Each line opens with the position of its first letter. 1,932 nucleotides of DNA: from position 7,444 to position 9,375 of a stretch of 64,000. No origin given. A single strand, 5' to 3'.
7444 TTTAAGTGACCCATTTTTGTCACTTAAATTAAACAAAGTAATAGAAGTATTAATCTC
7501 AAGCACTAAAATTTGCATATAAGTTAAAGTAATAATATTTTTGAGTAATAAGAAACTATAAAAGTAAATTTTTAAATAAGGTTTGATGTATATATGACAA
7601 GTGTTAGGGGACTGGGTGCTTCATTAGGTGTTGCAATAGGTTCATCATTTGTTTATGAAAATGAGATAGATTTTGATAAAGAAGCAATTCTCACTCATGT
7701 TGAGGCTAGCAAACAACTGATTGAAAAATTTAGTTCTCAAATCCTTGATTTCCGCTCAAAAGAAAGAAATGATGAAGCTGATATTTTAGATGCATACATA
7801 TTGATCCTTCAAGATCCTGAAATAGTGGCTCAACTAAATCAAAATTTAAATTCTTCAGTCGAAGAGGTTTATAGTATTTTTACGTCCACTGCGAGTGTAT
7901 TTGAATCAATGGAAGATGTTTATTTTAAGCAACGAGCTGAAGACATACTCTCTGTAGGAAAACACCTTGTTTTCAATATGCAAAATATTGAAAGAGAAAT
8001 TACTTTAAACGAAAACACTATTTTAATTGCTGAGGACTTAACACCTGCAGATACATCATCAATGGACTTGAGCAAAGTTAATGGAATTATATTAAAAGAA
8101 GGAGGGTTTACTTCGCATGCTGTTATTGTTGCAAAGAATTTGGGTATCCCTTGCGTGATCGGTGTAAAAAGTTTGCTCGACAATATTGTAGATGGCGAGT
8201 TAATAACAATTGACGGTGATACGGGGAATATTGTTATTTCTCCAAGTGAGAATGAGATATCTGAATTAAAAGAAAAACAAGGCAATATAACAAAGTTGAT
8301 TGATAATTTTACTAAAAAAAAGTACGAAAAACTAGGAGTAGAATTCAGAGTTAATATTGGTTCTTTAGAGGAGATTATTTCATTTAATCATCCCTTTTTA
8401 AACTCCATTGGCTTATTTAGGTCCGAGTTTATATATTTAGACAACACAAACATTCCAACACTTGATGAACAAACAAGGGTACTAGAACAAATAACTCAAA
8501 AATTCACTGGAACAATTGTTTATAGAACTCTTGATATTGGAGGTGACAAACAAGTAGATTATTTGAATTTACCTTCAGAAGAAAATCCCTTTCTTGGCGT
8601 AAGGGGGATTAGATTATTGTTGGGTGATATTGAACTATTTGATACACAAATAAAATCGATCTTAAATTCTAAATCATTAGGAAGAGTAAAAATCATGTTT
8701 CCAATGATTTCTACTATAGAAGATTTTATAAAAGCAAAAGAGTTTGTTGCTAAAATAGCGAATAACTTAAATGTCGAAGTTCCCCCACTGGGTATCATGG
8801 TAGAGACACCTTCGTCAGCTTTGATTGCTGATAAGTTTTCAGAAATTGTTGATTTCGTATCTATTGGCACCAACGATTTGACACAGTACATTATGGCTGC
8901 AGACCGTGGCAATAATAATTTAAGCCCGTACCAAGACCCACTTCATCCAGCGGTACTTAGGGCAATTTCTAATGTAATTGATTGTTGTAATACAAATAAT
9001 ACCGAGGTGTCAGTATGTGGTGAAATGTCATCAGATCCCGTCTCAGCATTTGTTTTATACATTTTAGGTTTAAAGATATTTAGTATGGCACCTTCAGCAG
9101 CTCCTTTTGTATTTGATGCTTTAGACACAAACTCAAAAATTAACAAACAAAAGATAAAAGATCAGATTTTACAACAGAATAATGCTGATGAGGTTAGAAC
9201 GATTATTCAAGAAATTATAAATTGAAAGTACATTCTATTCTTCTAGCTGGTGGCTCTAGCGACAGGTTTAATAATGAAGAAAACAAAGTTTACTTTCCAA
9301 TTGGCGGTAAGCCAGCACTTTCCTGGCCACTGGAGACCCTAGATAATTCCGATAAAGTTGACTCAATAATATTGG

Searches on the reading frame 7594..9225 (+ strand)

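Call 27: search_protein_families(library=pfam, proteins=[window:7594-9225:+])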
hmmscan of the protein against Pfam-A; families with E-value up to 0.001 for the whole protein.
window:7594-9225:+ (543 aa): 3 families
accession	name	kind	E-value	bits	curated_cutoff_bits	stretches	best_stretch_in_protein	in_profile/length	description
PF02896.24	PEP-utilizers_C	-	1.1e-83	281.3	22.8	1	242-504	13-282/293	PEP-utilising enzyme, PEP-binding domain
PF00391.29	PEP-utilizers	-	3e-25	88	23.1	1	139-211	2-72/72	PEP-utilising enzyme, mobile domain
PF05524.18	PEP-utilisers_N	-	1.5e-11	45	24.4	1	5-114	1-121/121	PEP-utilising enzyme, N-terminal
